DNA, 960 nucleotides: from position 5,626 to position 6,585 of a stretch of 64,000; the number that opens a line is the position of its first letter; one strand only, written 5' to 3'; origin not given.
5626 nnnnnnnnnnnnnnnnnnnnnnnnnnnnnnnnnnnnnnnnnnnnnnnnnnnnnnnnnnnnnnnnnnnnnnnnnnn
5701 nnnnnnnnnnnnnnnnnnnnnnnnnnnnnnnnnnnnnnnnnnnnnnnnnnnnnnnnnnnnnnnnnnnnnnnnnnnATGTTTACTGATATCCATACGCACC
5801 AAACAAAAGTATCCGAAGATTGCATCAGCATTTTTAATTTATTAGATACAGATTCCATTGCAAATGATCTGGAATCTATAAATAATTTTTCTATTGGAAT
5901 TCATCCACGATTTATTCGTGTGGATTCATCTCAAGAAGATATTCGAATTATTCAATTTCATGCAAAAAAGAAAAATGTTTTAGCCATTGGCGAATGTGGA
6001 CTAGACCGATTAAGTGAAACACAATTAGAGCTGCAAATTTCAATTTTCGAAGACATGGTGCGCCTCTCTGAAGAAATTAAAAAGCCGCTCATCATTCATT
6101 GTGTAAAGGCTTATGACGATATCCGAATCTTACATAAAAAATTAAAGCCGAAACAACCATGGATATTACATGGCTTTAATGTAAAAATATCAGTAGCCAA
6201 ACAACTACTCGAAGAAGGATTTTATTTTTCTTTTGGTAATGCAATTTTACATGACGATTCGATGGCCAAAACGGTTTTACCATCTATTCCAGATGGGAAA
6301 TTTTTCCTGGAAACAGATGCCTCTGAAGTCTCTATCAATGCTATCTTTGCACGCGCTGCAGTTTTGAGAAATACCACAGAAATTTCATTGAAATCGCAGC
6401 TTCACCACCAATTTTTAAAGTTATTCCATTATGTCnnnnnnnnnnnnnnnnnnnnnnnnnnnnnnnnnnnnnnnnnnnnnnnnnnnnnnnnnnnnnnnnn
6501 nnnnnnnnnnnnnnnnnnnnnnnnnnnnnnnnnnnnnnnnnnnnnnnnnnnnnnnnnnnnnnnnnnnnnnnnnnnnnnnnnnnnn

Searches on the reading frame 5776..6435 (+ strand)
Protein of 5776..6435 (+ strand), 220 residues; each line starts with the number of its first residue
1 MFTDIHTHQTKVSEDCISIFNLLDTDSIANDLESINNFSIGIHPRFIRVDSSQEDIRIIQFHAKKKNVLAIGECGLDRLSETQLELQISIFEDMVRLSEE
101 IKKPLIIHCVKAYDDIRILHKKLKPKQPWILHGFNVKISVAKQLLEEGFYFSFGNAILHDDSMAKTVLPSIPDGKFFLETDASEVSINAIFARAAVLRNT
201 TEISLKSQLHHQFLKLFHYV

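Call 51: search_protein_families(library=pfam, proteins=[window:5776-6435:+], max_evalue=0.00001)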
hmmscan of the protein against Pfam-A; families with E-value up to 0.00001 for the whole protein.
window:5776-6435:+ (220 aa): 1 family
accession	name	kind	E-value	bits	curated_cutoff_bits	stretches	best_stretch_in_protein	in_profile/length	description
PF01026.27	TatD_DNase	-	4.7e-30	105.2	27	1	20-182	39-204/253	TatD related DNase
